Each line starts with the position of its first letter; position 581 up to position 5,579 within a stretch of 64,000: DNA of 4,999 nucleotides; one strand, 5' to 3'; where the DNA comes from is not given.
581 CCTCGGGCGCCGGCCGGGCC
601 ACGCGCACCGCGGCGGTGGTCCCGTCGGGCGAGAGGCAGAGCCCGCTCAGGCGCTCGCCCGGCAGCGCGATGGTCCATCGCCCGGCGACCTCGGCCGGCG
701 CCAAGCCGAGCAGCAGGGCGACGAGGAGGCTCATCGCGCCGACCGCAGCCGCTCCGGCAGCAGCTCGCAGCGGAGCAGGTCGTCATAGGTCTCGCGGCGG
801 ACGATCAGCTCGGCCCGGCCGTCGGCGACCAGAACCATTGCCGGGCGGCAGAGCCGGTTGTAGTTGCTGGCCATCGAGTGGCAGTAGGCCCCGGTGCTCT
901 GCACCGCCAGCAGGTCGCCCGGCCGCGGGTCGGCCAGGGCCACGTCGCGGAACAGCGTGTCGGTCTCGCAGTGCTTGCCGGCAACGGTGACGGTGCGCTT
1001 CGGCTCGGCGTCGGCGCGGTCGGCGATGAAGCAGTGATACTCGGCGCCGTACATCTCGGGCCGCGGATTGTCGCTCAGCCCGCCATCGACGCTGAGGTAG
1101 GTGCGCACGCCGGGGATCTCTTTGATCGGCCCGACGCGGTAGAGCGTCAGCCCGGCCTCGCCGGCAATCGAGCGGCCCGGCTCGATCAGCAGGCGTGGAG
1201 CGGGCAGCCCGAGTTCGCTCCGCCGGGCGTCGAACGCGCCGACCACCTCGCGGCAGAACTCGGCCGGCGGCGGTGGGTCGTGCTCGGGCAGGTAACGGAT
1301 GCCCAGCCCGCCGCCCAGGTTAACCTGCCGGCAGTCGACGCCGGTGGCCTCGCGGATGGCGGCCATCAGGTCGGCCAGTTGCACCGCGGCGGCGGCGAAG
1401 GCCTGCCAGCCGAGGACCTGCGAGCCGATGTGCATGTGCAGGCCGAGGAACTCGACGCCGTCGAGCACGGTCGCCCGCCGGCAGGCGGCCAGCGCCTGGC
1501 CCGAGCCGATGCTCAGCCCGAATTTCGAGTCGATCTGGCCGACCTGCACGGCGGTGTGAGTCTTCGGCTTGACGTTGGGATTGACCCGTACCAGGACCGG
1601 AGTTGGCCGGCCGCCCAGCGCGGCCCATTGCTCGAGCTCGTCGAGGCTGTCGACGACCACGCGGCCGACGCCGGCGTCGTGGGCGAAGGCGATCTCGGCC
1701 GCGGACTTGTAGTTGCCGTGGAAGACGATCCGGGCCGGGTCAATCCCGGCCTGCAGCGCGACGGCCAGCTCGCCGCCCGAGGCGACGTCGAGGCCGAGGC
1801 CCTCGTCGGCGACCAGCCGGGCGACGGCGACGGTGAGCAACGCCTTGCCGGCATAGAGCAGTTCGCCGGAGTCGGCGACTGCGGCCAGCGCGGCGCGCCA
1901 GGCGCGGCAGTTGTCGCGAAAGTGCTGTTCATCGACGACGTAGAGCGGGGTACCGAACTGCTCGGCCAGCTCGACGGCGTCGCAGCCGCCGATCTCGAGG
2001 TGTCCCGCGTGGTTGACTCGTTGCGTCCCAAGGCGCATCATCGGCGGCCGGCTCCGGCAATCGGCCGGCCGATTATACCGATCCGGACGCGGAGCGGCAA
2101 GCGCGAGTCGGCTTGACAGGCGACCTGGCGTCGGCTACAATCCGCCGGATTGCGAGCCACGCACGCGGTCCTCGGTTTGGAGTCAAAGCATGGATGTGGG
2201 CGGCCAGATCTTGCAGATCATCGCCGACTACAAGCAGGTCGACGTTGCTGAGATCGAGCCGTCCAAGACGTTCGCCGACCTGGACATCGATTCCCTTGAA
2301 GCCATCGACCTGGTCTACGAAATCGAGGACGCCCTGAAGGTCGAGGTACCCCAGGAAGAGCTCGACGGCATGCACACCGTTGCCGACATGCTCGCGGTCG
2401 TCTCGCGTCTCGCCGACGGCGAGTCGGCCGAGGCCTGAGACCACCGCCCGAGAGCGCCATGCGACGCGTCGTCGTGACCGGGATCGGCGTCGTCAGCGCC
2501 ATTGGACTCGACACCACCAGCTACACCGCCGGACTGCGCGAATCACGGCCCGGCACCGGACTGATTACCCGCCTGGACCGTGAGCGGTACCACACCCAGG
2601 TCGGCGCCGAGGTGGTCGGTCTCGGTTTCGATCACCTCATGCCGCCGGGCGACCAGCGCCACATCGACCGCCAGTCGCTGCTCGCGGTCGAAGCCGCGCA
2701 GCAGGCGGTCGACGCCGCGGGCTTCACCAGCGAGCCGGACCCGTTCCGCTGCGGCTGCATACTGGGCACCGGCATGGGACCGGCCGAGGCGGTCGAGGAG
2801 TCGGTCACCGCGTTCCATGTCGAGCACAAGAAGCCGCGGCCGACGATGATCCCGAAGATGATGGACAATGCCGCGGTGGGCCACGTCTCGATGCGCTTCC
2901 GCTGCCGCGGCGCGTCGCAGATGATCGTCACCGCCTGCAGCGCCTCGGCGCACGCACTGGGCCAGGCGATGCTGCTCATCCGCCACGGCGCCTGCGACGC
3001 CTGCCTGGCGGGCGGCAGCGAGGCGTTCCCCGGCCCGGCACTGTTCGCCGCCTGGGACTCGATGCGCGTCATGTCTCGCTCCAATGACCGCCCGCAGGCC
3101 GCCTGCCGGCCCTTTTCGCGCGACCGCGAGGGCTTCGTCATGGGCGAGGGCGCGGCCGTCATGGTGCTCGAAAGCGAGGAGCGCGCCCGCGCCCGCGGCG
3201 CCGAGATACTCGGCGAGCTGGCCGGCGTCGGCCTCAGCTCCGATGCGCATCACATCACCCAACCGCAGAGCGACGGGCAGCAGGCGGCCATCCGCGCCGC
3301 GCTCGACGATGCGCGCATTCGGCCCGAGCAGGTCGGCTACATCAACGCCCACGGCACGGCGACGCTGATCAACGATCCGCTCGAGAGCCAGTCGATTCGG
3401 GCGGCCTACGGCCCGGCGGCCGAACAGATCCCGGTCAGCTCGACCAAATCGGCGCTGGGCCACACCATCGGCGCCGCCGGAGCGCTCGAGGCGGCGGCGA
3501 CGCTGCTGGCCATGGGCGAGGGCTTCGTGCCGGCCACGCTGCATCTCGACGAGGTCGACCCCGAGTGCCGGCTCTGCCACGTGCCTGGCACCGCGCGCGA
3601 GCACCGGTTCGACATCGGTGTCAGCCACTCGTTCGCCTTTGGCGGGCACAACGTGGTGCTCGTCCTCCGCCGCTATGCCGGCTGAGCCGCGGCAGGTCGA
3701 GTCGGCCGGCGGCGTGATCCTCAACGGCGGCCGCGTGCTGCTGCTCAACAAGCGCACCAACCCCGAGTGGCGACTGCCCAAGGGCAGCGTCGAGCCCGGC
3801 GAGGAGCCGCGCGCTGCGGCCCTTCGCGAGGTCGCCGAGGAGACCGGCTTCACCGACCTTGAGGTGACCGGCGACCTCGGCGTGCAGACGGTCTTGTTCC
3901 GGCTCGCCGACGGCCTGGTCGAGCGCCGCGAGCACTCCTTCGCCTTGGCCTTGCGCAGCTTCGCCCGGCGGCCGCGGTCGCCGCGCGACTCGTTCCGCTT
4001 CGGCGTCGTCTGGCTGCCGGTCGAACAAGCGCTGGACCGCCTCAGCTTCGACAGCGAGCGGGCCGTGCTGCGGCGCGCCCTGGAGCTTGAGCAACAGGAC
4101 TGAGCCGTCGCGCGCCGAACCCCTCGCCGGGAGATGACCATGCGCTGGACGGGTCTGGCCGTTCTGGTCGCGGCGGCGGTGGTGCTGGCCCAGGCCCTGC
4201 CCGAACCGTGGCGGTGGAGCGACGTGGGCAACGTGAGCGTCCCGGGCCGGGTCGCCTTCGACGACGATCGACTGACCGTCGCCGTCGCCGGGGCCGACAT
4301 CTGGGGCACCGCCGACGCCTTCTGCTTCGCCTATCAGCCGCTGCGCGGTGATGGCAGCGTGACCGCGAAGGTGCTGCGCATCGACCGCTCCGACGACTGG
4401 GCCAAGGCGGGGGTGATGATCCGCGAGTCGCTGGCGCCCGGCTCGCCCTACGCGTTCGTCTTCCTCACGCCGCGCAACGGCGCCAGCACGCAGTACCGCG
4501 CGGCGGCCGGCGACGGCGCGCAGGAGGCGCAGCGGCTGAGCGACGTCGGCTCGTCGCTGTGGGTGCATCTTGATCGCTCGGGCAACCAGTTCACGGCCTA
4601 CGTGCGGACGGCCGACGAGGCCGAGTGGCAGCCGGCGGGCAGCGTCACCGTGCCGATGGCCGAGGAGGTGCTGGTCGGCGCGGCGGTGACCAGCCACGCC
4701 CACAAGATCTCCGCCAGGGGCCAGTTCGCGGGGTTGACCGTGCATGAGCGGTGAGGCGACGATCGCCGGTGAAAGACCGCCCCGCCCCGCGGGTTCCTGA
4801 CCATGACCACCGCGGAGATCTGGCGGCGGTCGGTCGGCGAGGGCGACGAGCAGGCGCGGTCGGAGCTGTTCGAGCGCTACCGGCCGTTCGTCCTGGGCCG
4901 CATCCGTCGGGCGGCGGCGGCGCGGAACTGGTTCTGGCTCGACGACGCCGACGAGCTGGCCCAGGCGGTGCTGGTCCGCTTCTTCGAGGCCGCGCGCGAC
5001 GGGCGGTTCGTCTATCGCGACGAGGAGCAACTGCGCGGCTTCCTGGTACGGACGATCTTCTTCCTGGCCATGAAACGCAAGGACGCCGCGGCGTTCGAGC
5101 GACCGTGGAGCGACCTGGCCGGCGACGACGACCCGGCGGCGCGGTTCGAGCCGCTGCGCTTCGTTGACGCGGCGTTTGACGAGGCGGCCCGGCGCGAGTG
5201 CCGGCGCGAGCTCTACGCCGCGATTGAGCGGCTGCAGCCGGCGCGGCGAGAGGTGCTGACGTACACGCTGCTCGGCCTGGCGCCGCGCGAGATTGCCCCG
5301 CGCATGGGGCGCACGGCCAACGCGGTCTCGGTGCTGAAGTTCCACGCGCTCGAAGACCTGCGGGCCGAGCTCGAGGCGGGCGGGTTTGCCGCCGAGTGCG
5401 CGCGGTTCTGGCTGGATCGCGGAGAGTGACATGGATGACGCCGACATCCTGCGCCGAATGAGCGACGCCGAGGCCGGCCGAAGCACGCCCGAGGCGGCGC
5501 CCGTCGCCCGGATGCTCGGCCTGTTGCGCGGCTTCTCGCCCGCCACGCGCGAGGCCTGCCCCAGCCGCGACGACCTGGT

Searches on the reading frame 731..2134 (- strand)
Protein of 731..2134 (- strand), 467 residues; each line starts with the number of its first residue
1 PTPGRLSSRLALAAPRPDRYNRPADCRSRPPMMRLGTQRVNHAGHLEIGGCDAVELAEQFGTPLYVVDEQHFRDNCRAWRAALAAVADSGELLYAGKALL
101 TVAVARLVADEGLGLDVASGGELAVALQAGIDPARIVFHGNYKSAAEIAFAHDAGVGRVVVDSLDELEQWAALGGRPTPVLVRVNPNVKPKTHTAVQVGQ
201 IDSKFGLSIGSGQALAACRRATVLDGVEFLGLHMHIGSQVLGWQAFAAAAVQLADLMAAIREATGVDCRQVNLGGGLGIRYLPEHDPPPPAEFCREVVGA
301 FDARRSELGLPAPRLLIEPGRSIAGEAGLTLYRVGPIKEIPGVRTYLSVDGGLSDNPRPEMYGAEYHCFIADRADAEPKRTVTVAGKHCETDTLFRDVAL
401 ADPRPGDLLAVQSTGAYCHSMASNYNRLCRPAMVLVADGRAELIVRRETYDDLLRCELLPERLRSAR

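Call 69: search_protein_families(library=pfam, proteins=[window:731-2134:-], max_evalue=0.00001)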
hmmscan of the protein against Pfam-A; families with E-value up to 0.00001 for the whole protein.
window:731-2134:- (467 aa): 2 families
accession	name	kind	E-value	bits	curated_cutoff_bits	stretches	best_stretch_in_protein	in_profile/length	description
PF02784.22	Orn_Arg_deC_N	-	8.9e-52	176.3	23.4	1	71-324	3-246/247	Pyridoxal-dependent decarboxylase, pyridoxal binding domain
PF00278.28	Orn_DAP_Arg_deC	-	1.2e-12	48.4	23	1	68-415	5-95/95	Pyridoxal-dependent decarboxylase, C-terminal sheet domain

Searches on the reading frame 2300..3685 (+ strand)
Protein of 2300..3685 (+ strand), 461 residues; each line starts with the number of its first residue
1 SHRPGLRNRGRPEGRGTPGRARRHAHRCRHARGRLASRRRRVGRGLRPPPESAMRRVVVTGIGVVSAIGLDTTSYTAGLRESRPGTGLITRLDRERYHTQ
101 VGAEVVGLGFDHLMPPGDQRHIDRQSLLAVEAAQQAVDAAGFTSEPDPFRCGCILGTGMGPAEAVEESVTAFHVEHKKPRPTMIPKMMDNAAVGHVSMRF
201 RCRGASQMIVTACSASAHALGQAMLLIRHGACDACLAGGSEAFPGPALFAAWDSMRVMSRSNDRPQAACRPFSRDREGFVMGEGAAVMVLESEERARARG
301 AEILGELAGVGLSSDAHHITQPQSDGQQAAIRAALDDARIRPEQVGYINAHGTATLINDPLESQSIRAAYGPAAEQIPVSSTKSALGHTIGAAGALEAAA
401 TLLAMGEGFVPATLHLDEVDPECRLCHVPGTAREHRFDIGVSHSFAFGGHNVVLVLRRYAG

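Call 69: search_protein_families(library=pfam, proteins=[window:2300-3685:+], max_evalue=0.00001)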
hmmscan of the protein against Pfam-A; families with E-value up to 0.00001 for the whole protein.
window:2300-3685:+ (461 aa): 2 families
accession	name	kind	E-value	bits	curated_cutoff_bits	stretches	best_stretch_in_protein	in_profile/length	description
PF00109.32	ketoacyl-synt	-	8.5e-47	160.3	20.8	1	54-296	1-252/252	Beta-ketoacyl synthase, N-terminal domain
PF02801.28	Ketoacyl-synt_C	-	1.4e-34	119.1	20.8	1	305-416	2-118/119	Beta-ketoacyl synthase, C-terminal domain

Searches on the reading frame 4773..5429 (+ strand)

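Call 86: search_protein_families(library=pfam, proteins=[window:4773-5429:+], max_evalue=0.0001)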
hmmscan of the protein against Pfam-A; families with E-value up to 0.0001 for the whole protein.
window:4773-5429:+ (218 aa): 1 family
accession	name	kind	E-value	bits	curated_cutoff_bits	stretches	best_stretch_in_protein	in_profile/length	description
PF08281.18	Sigma70_r4_2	-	9.7e-07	28.8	25.7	1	144-196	1-54/54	Sigma-70, region 4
